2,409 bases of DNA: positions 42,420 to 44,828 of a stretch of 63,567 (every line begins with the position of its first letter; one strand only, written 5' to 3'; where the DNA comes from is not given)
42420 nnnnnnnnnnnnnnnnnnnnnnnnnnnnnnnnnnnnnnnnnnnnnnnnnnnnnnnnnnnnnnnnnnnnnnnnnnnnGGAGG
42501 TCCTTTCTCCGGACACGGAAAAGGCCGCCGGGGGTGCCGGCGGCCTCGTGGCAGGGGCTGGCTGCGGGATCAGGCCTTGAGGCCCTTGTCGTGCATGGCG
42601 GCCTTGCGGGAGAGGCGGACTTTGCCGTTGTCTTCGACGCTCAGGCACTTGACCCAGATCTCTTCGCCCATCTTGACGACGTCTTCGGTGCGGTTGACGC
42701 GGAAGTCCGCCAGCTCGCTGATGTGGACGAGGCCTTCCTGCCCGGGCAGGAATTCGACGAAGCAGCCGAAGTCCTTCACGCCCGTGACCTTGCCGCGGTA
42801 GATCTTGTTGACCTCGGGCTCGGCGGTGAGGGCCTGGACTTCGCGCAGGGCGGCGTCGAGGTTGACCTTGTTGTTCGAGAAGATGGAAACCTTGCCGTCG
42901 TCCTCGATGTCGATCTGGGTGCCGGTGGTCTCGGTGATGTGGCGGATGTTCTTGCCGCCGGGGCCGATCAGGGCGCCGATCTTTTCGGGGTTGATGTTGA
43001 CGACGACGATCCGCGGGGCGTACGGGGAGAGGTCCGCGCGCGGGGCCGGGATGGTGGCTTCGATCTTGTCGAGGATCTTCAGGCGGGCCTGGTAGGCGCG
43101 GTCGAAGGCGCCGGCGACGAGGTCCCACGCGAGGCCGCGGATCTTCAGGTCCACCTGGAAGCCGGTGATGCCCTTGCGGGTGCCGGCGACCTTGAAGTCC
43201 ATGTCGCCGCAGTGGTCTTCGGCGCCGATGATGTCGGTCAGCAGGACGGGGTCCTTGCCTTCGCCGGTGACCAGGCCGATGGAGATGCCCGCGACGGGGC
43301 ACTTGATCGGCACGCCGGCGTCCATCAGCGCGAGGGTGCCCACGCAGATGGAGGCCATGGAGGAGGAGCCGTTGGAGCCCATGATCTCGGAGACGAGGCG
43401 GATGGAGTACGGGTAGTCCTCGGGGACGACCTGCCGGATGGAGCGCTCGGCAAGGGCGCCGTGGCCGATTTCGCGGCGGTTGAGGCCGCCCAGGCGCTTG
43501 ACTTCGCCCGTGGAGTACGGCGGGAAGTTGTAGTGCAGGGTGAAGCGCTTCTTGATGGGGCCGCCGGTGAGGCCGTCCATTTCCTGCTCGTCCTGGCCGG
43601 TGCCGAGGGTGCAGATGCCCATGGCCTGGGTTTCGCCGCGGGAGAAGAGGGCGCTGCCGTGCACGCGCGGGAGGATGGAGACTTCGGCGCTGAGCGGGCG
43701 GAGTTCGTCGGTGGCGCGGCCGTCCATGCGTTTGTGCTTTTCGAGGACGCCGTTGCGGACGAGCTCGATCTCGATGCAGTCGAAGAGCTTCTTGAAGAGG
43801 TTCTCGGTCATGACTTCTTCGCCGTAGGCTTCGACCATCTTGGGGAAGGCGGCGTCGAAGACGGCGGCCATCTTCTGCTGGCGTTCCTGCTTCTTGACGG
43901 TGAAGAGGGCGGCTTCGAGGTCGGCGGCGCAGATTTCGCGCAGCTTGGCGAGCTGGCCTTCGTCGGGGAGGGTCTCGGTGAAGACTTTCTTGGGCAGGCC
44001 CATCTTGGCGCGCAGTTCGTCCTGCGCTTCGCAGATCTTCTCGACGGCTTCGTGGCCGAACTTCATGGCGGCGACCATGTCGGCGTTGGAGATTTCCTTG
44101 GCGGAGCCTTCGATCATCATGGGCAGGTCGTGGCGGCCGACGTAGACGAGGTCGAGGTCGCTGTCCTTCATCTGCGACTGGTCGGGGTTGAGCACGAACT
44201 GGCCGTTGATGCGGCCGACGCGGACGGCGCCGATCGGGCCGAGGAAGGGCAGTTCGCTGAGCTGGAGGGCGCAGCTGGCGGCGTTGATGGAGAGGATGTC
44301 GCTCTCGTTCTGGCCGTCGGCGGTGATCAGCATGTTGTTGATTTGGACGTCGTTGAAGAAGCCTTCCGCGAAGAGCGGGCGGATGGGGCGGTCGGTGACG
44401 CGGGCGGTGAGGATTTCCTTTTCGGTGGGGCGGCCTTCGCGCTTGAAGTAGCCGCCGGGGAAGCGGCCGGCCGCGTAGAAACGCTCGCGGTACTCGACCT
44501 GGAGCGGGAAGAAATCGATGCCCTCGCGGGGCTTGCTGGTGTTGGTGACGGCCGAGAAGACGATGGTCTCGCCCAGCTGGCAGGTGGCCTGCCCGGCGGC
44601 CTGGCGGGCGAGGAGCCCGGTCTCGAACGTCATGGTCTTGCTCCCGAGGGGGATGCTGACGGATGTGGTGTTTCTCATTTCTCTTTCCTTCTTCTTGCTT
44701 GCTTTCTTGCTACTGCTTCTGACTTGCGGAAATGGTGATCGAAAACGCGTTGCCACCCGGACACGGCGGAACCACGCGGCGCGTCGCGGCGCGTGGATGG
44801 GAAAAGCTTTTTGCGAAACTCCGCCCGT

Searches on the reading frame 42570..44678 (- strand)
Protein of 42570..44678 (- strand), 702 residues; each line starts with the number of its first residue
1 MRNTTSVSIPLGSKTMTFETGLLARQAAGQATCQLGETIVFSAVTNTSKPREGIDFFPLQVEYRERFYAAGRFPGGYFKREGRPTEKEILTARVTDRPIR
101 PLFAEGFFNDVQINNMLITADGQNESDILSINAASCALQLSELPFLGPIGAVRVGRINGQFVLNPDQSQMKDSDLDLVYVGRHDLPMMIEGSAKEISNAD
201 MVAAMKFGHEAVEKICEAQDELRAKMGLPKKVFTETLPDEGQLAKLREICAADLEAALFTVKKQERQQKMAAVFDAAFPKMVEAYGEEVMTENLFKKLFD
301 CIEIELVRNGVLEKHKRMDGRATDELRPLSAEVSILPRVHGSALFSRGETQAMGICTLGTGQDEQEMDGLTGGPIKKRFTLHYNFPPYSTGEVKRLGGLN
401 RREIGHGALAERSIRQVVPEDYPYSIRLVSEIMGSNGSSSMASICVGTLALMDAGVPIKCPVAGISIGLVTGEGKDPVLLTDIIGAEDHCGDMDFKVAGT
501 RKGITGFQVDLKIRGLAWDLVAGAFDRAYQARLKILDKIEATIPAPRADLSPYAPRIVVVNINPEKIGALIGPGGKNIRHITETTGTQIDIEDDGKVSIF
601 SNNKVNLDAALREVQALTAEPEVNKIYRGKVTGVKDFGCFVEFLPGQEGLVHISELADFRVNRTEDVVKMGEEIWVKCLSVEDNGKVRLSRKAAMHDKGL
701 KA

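Call 22: find_related_loci(query=window:42570-44678:-, collection=genome_contigs, flank=5000)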
Query window:42570-44678:- (702 aa) in genome_contigs; peptide patterns used: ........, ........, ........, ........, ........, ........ (x = any residue, [..] = any of these).
599 stretches matched a pattern (row limit reached: there are more); 577 encode a relative of the query (tblastn E <= 1e-3); the best 80 are kept; 80 distinct loci.
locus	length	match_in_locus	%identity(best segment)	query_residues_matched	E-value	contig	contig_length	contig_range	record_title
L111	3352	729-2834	100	1-702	0e+0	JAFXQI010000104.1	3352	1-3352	MAG: Kiritimatiellae bacterium isolate RGIG6649 Sheep_Rumen-1__c1228521, whole genome shotgun sequence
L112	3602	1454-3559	90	1-700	0e+0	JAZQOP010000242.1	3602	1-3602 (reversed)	MAG: Kiritimatiellia bacterium isolate T1900045242_TH20190012.MAGScoT_cleanbin_000052 SGB_5551_k141_3354891, whole genom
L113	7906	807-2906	88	1-698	0e+0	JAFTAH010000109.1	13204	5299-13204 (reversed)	MAG: Kiritimatiellae bacterium isolate RGIG3636 Goat_Rumen.Co__c1791917, whole genome shotgun sequence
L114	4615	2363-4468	86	1-702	0e+0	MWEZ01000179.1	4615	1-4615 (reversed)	MAG: Verrucomicrobia bacterium ADurb.Bin018 BWX54_contig000179, whole genome shotgun sequence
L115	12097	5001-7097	86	1-699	0e+0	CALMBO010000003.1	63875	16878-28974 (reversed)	MAG TPA_asm: uncultured Verrucomicrobia bacterium isolate SRR5468110_bin.44_CONCOCT_v1.1_MAG genome assembly, contig: ER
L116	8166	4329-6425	85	1-699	0e+0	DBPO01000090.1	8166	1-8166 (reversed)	MAG TPA_asm: Verrucomicrobia bacterium UBA1418 UBA1418_contig_17932, whole genome shotgun sequence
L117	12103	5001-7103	85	1-701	0e+0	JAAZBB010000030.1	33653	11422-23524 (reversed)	MAG: Lentisphaerae bacterium isolate AS06rmzACSIP_509 76217_AS06, whole genome shotgun sequence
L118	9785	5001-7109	84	1-701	0e+0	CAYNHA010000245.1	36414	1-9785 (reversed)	MAG TPA_asm: uncultured Verrucomicrobiota bacterium isolate binchicken_co229_252 genome assembly, contig: k141_1105441,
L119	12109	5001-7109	84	1-701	0e+0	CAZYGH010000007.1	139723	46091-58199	MAG TPA_asm: uncultured Verrucomicrobiota bacterium isolate binchicken_co309_146 genome assembly, contig: NODE_43_length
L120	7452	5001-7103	82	1-699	0e+0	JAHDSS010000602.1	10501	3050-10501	MAG: Kiritimatiellae bacterium isolate SV3-B9.1 k141_1678, whole genome shotgun sequence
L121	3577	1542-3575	86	1-678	0e+0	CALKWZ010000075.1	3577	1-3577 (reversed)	MAG TPA_asm: uncultured Verrucomicrobia bacterium isolate SRR3330206_bin.99_CONCOCT_v1.1_MAG genome assembly, contig: ER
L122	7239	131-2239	81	1-701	0e+0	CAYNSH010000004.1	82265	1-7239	MAG TPA_asm: uncultured Verrucomicrobiota bacterium isolate SRP241326_co2_331 genome assembly, contig: NODE_487_length_8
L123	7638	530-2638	80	1-701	0e+0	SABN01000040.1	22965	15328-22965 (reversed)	MAG: Opitutia bacterium isolate INTA.CYC.094 contig-100_1746, whole genome shotgun sequence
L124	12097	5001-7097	78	1-699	0e+0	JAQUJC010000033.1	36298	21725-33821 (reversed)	MAG: Kiritimatiellae bacterium isolate STCSWMC_75 NODE_2394_length_36298_cov_7.537392_ST_CSWMC, whole genome shotgun seq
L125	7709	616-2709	77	1-698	0e+0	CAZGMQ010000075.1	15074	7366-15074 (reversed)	MAG TPA_asm: uncultured Verrucomicrobiota bacterium isolate binchicken_co181_152 genome assembly, contig: NODE_6898_leng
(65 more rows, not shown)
